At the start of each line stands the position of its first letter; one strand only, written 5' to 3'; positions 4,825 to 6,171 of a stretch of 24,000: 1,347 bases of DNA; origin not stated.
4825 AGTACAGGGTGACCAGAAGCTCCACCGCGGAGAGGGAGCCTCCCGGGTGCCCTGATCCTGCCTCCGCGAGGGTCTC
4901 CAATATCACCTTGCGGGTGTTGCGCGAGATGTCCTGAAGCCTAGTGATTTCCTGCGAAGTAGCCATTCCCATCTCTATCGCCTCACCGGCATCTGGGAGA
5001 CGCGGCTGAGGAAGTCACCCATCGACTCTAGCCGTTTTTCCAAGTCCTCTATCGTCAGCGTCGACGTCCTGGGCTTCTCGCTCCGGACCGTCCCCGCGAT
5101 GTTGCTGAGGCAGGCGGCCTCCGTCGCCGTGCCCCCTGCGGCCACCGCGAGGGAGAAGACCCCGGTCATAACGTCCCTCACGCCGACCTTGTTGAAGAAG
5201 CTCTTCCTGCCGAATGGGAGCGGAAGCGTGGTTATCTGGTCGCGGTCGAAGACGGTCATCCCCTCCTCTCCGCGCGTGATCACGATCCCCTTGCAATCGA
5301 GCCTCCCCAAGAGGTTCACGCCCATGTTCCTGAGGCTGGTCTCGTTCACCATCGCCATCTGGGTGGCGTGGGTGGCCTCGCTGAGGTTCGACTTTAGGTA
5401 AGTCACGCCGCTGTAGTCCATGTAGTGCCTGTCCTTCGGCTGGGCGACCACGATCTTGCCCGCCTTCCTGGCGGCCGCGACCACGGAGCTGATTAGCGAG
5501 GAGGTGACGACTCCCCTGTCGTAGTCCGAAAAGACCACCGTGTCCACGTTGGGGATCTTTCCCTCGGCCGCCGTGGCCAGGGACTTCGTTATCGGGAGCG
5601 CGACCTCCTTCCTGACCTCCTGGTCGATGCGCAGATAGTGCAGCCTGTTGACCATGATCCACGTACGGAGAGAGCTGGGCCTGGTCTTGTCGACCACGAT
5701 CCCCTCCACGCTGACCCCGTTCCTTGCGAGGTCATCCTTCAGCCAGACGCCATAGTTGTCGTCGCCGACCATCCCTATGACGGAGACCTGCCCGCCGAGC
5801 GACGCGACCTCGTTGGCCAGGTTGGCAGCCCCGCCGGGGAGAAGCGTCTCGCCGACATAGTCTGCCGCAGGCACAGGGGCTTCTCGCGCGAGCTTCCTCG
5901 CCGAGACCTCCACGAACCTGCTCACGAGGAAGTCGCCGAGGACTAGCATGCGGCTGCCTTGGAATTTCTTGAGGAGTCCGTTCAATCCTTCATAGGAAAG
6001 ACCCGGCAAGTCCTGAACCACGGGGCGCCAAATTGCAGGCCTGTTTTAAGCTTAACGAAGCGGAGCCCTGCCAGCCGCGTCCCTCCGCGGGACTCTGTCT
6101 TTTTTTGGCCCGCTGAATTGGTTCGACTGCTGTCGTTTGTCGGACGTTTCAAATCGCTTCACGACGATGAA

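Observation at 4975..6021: RfaE/HldE-like kinase with a deviant active-site signature: candidate ribose-5-phosphate 1-kinase or PRK substitute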

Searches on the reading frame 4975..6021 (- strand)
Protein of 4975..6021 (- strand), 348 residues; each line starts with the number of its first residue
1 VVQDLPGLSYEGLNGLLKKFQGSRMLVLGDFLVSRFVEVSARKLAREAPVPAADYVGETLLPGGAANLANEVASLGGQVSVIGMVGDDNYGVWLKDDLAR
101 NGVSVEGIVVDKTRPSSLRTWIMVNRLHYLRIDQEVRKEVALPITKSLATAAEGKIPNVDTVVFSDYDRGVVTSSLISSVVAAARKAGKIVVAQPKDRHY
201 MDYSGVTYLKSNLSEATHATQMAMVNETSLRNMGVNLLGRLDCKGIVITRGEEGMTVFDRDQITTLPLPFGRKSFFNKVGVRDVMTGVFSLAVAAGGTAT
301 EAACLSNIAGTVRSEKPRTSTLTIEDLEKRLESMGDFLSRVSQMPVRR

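Call 3: search_protein_families(library=pfam, proteins=[window:4975-6021:-])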
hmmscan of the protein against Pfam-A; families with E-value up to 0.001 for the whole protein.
window:4975-6021:- (348 aa): 1 family
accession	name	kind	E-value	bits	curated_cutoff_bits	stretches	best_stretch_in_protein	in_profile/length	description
PF00294.29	PfkB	-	2.3e-21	76.9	25.8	1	61-320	34-296/302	pfkB family carbohydrate kinase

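Call 4: search_protein_families(library=ncbifam, proteins=[window:4975-6021:-])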
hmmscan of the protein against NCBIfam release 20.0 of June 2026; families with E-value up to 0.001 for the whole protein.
window:4975-6021:- (348 aa): 15 families
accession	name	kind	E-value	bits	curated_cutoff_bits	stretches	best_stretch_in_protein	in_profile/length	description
TIGR02198.1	rfaE_dom_I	equivalog_domain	7.7e-67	225.6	345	1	17-331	2-314/315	D-glycero-beta-D-manno-heptose-7-phosphate kinase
NF008454.0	PRK11316.1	equivalog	3.3e-51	174.4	521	1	17-335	5-316/475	bifunctional D-glycero-beta-D-manno-heptose-7-phosphate kinase/D-glycero-beta-D-manno-heptose 1-phosphate adenylyltransferase HldE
TIGR02152.1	D_ribokin_bact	equivalog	1.7e-14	53.9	299.65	1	63-310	35-277/298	ribokinase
TIGR04382.1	myo_inos_iolC_N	equivalog_domain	6.4e-11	42.1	300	1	61-118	33-90/309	5-dehydro-2-deoxygluconokinase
NF049991.1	TagKinase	equivalog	7.6e-10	38.1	420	1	62-116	40-95/321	tagatose kinase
NF006957.1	PRK09434.1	equivalog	1.2e-09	38.1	450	1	62-117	26-82/302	fructokinase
NF007321.0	PRK09813.1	equivalog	2.2e-09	37.2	247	1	62-112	24-74/261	fructoselysine 6-kinase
TIGR03168.1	1-PFK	subfamily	2.3e-09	36.6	216.4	1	65-331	38-299/305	hexose kinase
NF053626.1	RibKinHalex1628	equivalog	4.9e-08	32.8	330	1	63-117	39-93/293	ATP-dependent ribose-1-phosphate kinase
TIGR03828.1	pfkB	equivalog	5.9e-07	28.8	292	1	67-331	40-299/305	1-phosphofructokinase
NF047869.1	myo_kin_aldol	exception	1.4e-06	27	600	1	60-118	37-95/586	bifunctional 5-dehydro-2-deoxygluconokinase/5-dehydro-2-deoxyphosphogluconate aldolase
NF040938.1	KDG_KDGal_kin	equivalog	4.4e-05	22.7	400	0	60-117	28-85/305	bifunctional 2-dehydro-3-deoxygluconokinase/2-dehydro-3-deoxygalactonokinase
NF008353.0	PRK11142.1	equivalog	4.8e-05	23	341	1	63-309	40-279/307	ribokinase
NF007632.0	PRK10294.1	equivalog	4.9e-05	22.7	353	1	63-315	39-288/310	6-phosphofructokinase II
NF007416.0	PRK09954.1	equivalog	0.00045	19.3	561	1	64-112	95-143/362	sugar kinase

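Call 5: search_solved_structures(query=window:4975-6021:-, show_alignments=3, max_evalue=0.001)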
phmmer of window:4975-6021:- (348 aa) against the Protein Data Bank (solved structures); distinct sequences matched with E-value up to 0.001: 10.
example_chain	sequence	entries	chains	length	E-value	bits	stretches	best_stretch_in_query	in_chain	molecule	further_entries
4e84_A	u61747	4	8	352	1.1e-29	107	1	20-326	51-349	D-beta-D-heptose 7-phosphate kinase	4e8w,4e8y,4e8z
6znx_A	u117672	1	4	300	5.3e-09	39.1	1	47-319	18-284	Ribokinase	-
8cqx_A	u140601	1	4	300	7.9e-09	38.5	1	47-319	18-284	Ribokinase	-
2rbc_A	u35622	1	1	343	5.3e-07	32.5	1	59-342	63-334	Sugar kinase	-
3ljs_A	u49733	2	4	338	6.9e-06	28.8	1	62-118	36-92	Fructokinase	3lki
3hj6_A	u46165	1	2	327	6.9e-05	25.6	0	62-305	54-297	Fructokinase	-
3ubo_A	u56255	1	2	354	0.00025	23.7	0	62-124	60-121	adenosine kinase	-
3gbu_A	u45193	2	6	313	0.00029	23.5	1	62-117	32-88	Uncharacterized sugar kinase PH1459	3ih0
3ewm_A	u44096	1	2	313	0.0003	23.4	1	62-116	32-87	Uncharacterized sugar kinase PH1459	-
6cw5_A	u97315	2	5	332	0.00031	23.4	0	53-112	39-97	Ribokinase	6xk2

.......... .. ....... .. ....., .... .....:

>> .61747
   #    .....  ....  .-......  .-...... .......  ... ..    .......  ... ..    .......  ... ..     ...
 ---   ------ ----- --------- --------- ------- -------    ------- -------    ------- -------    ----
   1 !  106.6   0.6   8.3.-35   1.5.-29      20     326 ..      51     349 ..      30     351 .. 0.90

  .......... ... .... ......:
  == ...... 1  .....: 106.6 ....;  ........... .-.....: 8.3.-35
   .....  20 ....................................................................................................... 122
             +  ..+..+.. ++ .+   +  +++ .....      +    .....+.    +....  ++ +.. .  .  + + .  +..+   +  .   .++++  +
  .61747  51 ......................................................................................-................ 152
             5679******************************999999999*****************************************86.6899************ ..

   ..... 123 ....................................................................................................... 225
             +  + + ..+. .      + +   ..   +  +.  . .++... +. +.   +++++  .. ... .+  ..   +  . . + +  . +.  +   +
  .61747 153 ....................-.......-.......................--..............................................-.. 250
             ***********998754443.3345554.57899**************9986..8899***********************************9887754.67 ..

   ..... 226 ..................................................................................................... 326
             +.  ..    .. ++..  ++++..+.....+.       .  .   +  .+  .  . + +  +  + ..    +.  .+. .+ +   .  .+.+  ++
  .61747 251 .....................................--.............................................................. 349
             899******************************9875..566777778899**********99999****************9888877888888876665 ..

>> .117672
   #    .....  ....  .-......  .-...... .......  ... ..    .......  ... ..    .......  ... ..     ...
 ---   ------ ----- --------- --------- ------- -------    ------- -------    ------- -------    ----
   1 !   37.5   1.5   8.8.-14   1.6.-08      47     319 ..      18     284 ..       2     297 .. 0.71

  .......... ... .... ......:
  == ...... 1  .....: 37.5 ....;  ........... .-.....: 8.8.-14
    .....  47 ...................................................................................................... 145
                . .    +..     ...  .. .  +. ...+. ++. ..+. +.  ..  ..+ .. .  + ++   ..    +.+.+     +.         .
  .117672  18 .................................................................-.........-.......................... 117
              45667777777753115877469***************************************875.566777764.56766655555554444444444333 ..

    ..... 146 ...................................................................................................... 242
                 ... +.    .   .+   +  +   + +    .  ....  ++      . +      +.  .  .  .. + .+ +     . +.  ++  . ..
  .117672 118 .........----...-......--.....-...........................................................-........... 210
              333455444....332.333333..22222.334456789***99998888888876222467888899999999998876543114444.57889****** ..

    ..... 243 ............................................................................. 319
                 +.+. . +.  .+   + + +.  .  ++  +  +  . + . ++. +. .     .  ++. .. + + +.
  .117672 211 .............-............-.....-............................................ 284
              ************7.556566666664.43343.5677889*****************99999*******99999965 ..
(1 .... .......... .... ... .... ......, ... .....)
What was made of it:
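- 5173..5193 (-): NKVGVRD (residues 277-283). This is the GxGD anion-hole / catalytic-Asp motif with the second Gly replaced by Arg282. K278 lies two residues before G280. Aligned to DVSGAGD of HldA (call 5).
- On HldA/HldE heptose-7-P kinase (TIGR02198 equivalog): 4e84 at E=1e-29 (call 5).
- Checked: The best solved relative is B. cenocepacia HldA 4e84, E=1e-29, and HldA 'DVSGAGD' aligns without gaps to 'NKVGVRD' (call 5).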

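Call 6: find_homologous_proteins(query=window:4975-6021:-)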
Query window:4975-6021:- (348 aa): 670 proteins with E <= 0.001 among 8000 candidates; the best 120 are listed.
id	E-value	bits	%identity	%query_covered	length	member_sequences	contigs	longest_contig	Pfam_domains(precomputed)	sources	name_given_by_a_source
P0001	2.5e-219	745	100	99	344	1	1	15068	PF00294.30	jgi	jgi:D-glycero-beta-D-manno-heptose-7-phosphate kinase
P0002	3.8e-219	744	100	99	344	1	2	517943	PF00294.30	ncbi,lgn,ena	-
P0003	5.5e-218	741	98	100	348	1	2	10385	PF00294.30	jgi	jgi:rfaE bifunctional protein kinase chain/domain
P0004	2.0e-215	732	98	99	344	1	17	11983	PF00294.30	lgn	-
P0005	3.7e-212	721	97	99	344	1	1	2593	PF00294.30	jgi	jgi:D-glycero-beta-D-manno-heptose-7-phosphate kinase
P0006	9.2e-206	700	94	99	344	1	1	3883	PF00294.30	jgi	jgi:D-glycero-beta-D-manno-heptose-7-phosphate kinase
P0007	6.1e-203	691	92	99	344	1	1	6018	PF00294.30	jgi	jgi:D-glycero-beta-D-manno-heptose-7-phosphate kinase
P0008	4.5e-199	678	89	99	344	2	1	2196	PF00294.30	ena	-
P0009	3.0e-197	672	88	100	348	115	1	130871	PF00294.30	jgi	-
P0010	1.5e-196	670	88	100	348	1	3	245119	PF00294.30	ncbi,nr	ncbi:MAG: hypothetical protein JRN23_00485 [Nitrososphaerota archaeon]|nr:hypothetical protein [Nitr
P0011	7.2e-196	668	86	100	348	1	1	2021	PF00294.30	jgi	jgi:rfaE bifunctional protein kinase chain/domain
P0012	7.7e-196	668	87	100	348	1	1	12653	PF00294.30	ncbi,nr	ncbi:MAG: hypothetical protein JRM90_04295 [Nitrososphaerota archaeon]|nr:hypothetical protein [Nitr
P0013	9.2e-196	668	88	99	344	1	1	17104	PF00294.30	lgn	-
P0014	2.4e-195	666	87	100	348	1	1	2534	PF00294.30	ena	-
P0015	8.4e-195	664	88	99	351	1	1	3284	PF00294.30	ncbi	-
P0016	1.1e-194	664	88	99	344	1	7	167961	PF00294.30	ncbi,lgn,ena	-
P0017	2.3e-194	663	87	100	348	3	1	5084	PF00294.30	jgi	jgi:D-glycero-beta-D-manno-heptose-7-phosphate kinase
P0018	3.9e-194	662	87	99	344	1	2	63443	PF00294.30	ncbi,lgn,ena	-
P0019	5.4e-194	662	94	93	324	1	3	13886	PF00294.30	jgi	-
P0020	1.4e-193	660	87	99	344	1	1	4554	PF00294.30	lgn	-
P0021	1.1e-192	657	86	100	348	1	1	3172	PF00294.30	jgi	jgi:D-glycero-beta-D-manno-heptose-7-phosphate kinase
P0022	6.3e-192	655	87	99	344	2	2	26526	PF00294.30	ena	-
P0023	9.5e-192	654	93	93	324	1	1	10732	PF00294.30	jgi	jgi:D-beta-D-heptose 7-phosphate kinase/D-beta-D-heptose 1-phosphate adenosyltransferase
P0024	4.3e-190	649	86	98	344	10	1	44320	PF00294.30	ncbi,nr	ncbi:MAG TPA: PfkB family carbohydrate kinase [Nitrososphaerales archaeon]|nr:PfkB family carbohydra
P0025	9.3e-189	645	84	99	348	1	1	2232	PF00294.30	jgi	jgi:rfaE bifunctional protein kinase chain/domain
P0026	1.1e-188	644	85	99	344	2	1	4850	PF00294.30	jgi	jgi:D-glycero-beta-D-manno-heptose-7-phosphate kinase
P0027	2.5e-187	640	83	99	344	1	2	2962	PF00294.30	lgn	-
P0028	1.3e-186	638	85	99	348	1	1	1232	PF00294.30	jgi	jgi:rfaE bifunctional protein kinase chain/domain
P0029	2.0e-186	637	85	99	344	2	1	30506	PF00294.30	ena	-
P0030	2.5e-185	633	83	99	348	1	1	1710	PF00294.30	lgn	-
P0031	8.7e-185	631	84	97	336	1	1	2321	PF00294.30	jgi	-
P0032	1.3e-183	628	83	99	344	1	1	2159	PF00294.30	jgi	jgi:rfaE bifunctional protein kinase chain/domain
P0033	2.1e-183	627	82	100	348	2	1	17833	PF00294.30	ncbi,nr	ncbi:MAG: PfkB family carbohydrate kinase [Thaumarchaeota archaeon]|nr:PfkB family carbohydrate kina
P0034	7.8e-181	618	88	93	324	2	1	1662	PF00294.30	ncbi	-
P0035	4.8e-177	606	85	91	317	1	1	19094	PF00294.30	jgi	jgi:rfaE bifunctional protein kinase chain/domain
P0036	1.0e-176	605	79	99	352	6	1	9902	PF00294.30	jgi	-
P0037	1.5e-172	591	79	100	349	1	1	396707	PF00294.30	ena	-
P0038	5.7e-158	543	83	86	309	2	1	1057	PF00294.30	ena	-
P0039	8.2e-154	530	90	77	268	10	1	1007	PF00294.30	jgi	jgi:D-beta-D-heptose 7-phosphate kinase/D-beta-D-heptose 1-phosphate adenosyltransferase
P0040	3.3e-153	528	69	98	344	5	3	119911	PF00294.30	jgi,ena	jgi:D-beta-D-heptose 7-phosphate kinase/D-beta-D-heptose 1-phosphate adenosyltransferase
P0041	3.5e-153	528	68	99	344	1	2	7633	PF00294.30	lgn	-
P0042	3.6e-152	524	69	95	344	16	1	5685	PF00294.30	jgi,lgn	jgi:D-beta-D-heptose 7-phosphate kinase/D-beta-D-heptose 1-phosphate adenosyltransferase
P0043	1.6e-151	522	70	98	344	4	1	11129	PF00294.30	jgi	jgi:D-beta-D-heptose 7-phosphate kinase/D-beta-D-heptose 1-phosphate adenosyltransferase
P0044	4.6e-151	521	69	98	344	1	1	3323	PF00294.30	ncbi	-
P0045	6.1e-151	520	68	98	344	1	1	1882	PF00294.30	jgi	jgi:rfaE bifunctional protein kinase chain/domain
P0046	1.8e-150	519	68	98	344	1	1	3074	PF00294.30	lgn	-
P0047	3.3e-150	518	68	98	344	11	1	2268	PF00294.30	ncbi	-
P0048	3.1e-149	515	67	99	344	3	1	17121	PF00294.30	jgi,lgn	jgi:D-beta-D-heptose 7-phosphate kinase/D-beta-D-heptose 1-phosphate adenosyltransferase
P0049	7.8e-149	513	67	98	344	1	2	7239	PF00294.30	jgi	jgi:D-glycero-beta-D-manno-heptose-7-phosphate kinase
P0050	8.5e-149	513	68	99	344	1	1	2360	PF00294.30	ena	-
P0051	1.4e-148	513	67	98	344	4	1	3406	PF00294.30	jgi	jgi:rfaE bifunctional protein kinase chain/domain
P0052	2.0e-148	512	67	98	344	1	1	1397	PF00294.30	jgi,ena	-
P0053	2.2e-148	512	67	99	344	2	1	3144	PF00294.30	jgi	-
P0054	5.7e-148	511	66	99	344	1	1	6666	PF00294.30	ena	-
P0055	5.9e-148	510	67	99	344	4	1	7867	PF00294.30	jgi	jgi:rfaE bifunctional protein kinase chain/domain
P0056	2.8e-147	508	66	98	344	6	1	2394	PF00294.30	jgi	jgi:D-glycero-beta-D-manno-heptose-7-phosphate kinase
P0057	5.4e-147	507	67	98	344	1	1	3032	PF00294.30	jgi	jgi:D-glycero-beta-D-manno-heptose-7-phosphate kinase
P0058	7.3e-147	507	67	99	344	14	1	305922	PF00294.30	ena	-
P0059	1.1e-146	506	67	99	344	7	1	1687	PF00294.30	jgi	-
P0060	2.4e-145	502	69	93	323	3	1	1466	PF00294.30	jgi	jgi:D-beta-D-heptose 7-phosphate kinase/D-beta-D-heptose 1-phosphate adenosyltransferase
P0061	3.6e-145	501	64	99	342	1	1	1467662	PF00294.30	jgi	jgi:D-beta-D-heptose 7-phosphate kinase/D-beta-D-heptose 1-phosphate adenosyltransferase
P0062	6.4e-145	501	65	98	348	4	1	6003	PF00294.30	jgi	jgi:D-beta-D-heptose 7-phosphate kinase/D-beta-D-heptose 1-phosphate adenosyltransferase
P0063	7.1e-145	500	68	95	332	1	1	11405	PF00294.30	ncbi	ncbi:MAG: PfkB family carbohydrate kinase [Nitrososphaerales archaeon]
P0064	9.3e-145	500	66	98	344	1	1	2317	PF00294.30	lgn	-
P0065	1.5e-144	499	65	98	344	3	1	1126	PF00294.30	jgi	-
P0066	2.8e-143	495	68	92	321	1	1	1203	PF00294.30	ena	-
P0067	3.8e-143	495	65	99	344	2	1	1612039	PF00294.30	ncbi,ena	-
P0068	1.2e-142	493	65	98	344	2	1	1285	PF00294.30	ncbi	-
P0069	3.0e-142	492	68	93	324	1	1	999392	PF00294.30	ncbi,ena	-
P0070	3.3e-142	492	65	99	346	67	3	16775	PF00294.30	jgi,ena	-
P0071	4.5e-142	491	68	93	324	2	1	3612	PF00294.30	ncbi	ncbi:MAG: PfkB family carbohydrate kinase [Nitrososphaerales archaeon]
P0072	1.1e-141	490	65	99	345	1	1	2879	PF00294.30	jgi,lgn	jgi:rfaE bifunctional protein kinase chain/domain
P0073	4.3e-141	488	67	93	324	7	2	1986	PF00294.30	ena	-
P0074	2.9e-140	485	65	99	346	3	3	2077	PF00294.30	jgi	jgi:rfaE bifunctional protein kinase chain/domain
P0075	2.5e-139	482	64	99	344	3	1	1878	PF00294.30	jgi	jgi:D-beta-D-heptose 7-phosphate kinase/D-beta-D-heptose 1-phosphate adenosyltransferase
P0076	3.0e-139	482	64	99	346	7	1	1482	PF00294.30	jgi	jgi:rfaE bifunctional protein kinase chain/domain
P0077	5.0e-139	481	63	97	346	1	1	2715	PF00294.30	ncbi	-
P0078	1.5e-138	480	63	99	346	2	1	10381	PF00294.30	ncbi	-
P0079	4.6e-138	478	63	99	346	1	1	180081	PF00294.30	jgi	-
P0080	2.3e-137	476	62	97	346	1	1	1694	PF00294.30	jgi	-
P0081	3.2e-137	475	63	98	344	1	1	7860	PF00294.30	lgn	-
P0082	5.8e-137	474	63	99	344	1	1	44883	PF00294.30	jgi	jgi:rfaE bifunctional protein kinase chain/domain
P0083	8.8e-137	474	62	97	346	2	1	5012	PF00294.30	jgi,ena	-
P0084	1.3e-136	473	63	98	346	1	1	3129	PF00294.30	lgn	-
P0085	2.1e-136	473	64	95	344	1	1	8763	PF00294.30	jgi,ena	-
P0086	2.2e-136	472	61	97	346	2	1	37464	PF00294.30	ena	-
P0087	2.3e-136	472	62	97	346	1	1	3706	PF00294.30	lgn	-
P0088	2.4e-136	472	63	99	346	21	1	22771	PF00294.30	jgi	jgi:D-beta-D-heptose 7-phosphate kinase/D-beta-D-heptose 1-phosphate adenosyltransferase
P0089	3.0e-136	472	63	98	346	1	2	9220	PF00294.30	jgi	jgi:D-glycero-beta-D-manno-heptose-7-phosphate kinase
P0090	4.3e-136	471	63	97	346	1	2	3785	PF00294.30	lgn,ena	-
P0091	5.6e-136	471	64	95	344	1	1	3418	PF00294.30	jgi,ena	-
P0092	1.1e-135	470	63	97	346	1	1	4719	PF00294.30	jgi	jgi:D-glycero-beta-D-manno-heptose-7-phosphate kinase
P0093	1.1e-135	470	62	95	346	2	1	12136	PF00294.30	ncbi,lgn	-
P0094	1.3e-135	470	60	97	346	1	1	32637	PF00294.30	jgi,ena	jgi:D-beta-D-heptose 7-phosphate kinase/D-beta-D-heptose 1-phosphate adenosyltransferase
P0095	1.9e-135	469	63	99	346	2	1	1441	PF00294.30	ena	-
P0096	2.3e-135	469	62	99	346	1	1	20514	PF00294.30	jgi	-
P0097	4.3e-135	468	64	97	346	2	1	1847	PF00294.30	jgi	jgi:rfaE bifunctional protein kinase chain/domain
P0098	4.5e-135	468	62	100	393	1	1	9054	PF00294.30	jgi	jgi:rfaE bifunctional protein kinase chain/domain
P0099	4.6e-135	468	61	99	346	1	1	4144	PF00294.30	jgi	-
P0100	5.2e-135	468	64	95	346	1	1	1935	PF00294.30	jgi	jgi:D-glycero-beta-D-manno-heptose-7-phosphate kinase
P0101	5.3e-135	468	63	97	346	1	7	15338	PF00294.30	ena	-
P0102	8.0e-135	467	62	97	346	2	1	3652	PF00294.30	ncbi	-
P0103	8.1e-135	467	59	95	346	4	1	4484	PF00294.30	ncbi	-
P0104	1.2e-134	467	62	97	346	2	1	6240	PF00294.30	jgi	-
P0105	1.5e-134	466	63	97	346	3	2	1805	PF00294.30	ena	-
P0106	1.6e-134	466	64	97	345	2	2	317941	PF00294.30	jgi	jgi:D-glycero-beta-D-manno-heptose-7-phosphate kinase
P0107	1.7e-134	466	63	97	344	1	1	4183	PF00294.30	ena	-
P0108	1.7e-134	466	62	97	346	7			PF00294.30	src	-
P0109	1.8e-134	466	63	97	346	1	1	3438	PF00294.30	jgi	jgi:rfaE bifunctional protein kinase chain/domain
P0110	1.9e-134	466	63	95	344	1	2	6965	PF00294.30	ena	-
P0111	2.0e-134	466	62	99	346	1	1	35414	PF00294.30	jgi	jgi:D-glycero-beta-D-manno-heptose-7-phosphate kinase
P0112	2.0e-134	466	62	97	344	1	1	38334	PF00294.30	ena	-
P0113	2.6e-134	466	63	98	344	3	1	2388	PF00294.30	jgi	jgi:D-beta-D-heptose 7-phosphate kinase/D-beta-D-heptose 1-phosphate adenosyltransferase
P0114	2.7e-134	466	63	97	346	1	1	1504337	PF00294.30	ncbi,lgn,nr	ncbi:MAG: hypothetical protein HY247_02815 [archaeon]|nr:MAG: hypothetical protein HY247_02815 [arch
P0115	3.7e-134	465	62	97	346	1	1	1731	PF00294.30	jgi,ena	-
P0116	4.1e-134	465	63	99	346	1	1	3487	PF00294.30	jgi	jgi:D-glycero-beta-D-manno-heptose-7-phosphate kinase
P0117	4.3e-134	465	61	99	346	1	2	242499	PF00294.30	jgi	jgi:D-glycero-beta-D-manno-heptose-7-phosphate kinase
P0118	4.5e-134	465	62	97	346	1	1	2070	PF00294.30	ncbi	-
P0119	6.0e-134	464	62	97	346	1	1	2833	PF00294.30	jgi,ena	-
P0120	7.3e-134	464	62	97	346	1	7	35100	PF00294.30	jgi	jgi:D-beta-D-heptose 7-phosphate kinase/D-beta-D-heptose 1-phosphate adenosyltransferase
